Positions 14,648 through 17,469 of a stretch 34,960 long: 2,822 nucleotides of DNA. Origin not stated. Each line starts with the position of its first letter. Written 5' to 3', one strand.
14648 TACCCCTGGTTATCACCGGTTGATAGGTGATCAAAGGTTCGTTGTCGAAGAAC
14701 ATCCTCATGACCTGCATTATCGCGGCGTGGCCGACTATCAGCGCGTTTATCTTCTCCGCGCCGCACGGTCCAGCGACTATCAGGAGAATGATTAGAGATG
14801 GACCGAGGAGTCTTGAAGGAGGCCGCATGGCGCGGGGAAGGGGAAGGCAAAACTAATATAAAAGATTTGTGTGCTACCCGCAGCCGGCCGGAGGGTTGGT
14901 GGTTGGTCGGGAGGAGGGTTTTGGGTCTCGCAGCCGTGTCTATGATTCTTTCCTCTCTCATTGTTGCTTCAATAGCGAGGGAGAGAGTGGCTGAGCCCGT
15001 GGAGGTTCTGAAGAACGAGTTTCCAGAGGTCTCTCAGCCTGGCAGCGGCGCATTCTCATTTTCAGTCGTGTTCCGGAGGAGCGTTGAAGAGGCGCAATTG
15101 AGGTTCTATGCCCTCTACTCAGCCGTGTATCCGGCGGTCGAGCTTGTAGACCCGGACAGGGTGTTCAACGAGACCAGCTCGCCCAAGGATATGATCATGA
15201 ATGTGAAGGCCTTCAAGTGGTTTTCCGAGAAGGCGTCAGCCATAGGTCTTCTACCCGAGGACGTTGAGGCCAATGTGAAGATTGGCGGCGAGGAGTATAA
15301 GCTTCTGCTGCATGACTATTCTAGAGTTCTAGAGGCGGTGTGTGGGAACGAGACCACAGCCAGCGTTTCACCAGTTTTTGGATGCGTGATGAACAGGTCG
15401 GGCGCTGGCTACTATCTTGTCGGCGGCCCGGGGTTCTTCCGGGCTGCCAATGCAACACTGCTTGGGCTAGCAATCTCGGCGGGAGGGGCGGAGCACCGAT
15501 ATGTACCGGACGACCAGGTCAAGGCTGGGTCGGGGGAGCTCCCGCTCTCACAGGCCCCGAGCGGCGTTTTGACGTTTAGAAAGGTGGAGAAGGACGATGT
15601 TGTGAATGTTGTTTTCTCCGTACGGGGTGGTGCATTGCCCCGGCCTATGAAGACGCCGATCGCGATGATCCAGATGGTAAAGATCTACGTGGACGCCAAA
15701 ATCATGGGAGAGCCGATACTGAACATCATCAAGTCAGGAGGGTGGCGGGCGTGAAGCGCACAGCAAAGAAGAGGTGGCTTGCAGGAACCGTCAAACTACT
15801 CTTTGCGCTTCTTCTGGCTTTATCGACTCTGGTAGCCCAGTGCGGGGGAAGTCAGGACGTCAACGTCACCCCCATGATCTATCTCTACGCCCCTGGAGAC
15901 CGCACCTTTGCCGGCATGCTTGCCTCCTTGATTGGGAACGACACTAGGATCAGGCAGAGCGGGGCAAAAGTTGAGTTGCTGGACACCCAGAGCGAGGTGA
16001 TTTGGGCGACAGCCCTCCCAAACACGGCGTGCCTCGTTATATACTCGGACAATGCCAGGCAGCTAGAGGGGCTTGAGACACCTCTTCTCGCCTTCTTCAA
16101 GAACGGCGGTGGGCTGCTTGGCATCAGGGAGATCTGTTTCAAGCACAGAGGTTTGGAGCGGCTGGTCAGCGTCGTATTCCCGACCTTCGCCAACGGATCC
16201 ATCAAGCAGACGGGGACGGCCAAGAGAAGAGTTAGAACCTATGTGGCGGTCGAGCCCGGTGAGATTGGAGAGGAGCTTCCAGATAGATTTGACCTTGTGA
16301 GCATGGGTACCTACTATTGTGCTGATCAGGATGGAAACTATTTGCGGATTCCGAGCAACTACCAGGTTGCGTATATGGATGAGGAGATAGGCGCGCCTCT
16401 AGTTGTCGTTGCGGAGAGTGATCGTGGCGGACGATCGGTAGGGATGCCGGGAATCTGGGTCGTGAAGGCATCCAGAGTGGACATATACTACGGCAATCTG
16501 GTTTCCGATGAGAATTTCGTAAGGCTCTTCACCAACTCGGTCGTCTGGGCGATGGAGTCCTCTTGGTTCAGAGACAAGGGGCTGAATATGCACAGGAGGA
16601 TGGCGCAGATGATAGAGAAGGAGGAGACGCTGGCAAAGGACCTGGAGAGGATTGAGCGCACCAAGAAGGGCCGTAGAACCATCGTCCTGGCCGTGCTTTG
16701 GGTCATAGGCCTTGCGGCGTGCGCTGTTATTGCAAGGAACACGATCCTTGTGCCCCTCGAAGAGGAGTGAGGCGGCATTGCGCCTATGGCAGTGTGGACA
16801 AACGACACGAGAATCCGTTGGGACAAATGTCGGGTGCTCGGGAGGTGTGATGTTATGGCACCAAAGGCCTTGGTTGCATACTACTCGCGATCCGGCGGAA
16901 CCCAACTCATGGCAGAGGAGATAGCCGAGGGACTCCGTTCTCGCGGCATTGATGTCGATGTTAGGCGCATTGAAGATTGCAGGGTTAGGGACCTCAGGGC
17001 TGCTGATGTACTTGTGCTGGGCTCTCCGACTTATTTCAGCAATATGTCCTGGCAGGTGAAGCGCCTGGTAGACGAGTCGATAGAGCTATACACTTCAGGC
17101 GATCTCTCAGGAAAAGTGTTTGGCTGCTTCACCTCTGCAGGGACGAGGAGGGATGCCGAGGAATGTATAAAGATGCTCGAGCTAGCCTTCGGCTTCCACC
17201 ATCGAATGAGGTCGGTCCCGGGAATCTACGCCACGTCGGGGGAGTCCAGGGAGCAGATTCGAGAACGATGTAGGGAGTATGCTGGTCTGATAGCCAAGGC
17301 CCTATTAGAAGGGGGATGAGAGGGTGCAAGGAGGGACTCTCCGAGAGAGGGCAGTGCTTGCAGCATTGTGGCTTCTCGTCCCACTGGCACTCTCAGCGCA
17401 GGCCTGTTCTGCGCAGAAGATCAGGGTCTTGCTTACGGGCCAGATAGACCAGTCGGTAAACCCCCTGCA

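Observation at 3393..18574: Expanded family of type-I membrane proteins whose C-terminal helix and cytoplasmic tail are their most conserved part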

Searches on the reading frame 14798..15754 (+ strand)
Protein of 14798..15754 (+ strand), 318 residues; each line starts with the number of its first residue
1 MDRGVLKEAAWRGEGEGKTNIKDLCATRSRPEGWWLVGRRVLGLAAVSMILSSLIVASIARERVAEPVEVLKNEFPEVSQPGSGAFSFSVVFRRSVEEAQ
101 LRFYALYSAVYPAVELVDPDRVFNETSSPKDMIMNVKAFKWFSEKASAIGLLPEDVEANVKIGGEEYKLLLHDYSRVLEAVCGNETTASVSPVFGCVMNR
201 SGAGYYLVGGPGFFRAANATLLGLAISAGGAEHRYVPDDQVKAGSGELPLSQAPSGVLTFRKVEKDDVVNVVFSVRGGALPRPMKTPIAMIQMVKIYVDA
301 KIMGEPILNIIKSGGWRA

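Call 6: search_protein_families(library=pfam, proteins=[window:14798-15754:+], max_evalue=0.01)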
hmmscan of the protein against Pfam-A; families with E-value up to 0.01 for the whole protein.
window:14798-15754:+ (318 aa): 0 families

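Call 51: search_solved_structures(query=A5, max_evalue=1)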
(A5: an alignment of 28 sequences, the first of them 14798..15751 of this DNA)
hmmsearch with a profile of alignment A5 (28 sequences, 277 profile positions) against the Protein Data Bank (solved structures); distinct sequences matched with E-value up to 1: 6.
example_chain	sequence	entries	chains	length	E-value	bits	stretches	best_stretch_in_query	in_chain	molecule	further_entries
8qae_A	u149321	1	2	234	0.048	16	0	76-118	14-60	sc-apCC-6-SLLA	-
8a3k_UNK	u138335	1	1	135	0.082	15.3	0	86-123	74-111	sc-apCC-4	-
1xuv_A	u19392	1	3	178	0.083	15.2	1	116-190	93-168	hypothetical protein MM0500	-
5vn4_A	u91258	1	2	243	0.14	14.5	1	141-188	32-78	Adenine phosphoribosyltransferase, putative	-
9r1j_A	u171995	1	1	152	0.39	13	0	86-127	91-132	sc-apCC-4-NR-1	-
9lwi_A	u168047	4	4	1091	0.81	12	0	27-112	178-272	Structural maintenance of chromosomes protein 6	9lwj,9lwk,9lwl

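Call 71: find_homologous_proteins(query=A5, max_evalue=0.001)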
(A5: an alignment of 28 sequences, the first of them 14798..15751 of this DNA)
Query A5 (28 sequences) (318 aa, profile of the alignment): 4 proteins with E <= 0.001 among 8000 candidates.
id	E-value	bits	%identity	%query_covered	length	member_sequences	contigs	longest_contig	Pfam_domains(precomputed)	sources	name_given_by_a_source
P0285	1.8e-73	265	98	89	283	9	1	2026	-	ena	-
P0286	2.7e-68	248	87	89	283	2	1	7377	-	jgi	-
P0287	1.4e-63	233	-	-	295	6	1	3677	-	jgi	-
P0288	5.5e-59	218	-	-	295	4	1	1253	-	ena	-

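Call 82: predict_structure(alignment_id=A7)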
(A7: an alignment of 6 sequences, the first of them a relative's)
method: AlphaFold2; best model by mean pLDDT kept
length: 283 residues; sequences in the alignment: 6
mean_pLDDT: 53.8   pTM: 0.51
mean pLDDT of the five models: 53.8, 44.5, 41.3, 36.4, 35.4
residues with pLDDT >= 90: 0; 70-90: 31; 50-70: 136; < 50: 116
segments of 3 or more residues with pLDDT < 50: 23-29, 42-47, 73-115, 150-155, 178-183, 202-220, 243-254, 267-283
pLDDT, mean of each block of 10 residues (from residue 1): 59 67 49 67 49 76 69 41 35 40 44 55 59 65 55 52 57 53 55 60 38 37 71 72 41 54 55 39 26
secondary structure, 60 per line:
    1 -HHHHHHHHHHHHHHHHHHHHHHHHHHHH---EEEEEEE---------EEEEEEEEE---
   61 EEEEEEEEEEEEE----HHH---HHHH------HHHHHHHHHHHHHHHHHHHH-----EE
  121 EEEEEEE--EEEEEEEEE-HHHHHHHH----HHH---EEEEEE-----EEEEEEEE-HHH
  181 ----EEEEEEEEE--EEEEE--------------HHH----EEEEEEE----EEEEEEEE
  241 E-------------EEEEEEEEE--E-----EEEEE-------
elements in order: H2-29 E33-39 E49-57 E61-73 H84-87 H94-113 E119-127 E130-138 H140-147 E158-163 E169-176 E185-193 E196-200 E222-228 E233-241 E255-263 E272-276
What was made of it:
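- Tried and rejected: The model had pLDDT 54 (call 82), so no fold search was run.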

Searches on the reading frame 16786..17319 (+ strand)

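Call 6: search_protein_families(library=pfam, proteins=[window:16786-17319:+], max_evalue=0.01)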
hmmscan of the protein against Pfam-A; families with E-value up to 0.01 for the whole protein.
window:16786-17319:+ (177 aa): 6 families
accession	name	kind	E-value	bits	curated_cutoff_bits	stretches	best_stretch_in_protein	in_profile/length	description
PF03358.20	FMN_red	-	3.9e-11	43.2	24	1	68-151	66-147/152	NADPH-dependent FMN reductase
PF00258.30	Flavodoxin_1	-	1.7e-10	41.6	25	1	30-115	1-92/143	Flavodoxin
PF12724.12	Flavodoxin_5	-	3.4e-09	37.6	27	1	29-126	1-92/145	Flavodoxin domain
PF02525.22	Flavodoxin_2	-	6.2e-06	26.5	27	1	63-163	69-191/198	Flavodoxin-like fold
PF12641.12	Flavodoxin_3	-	0.0068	16.7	27.5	0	29-164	1-123/160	Flavodoxin domain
PF13579.12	Glyco_trans_4_4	-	0.01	16.7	29.7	0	37-86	1-51/158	Glycosyl transferase 4-like domain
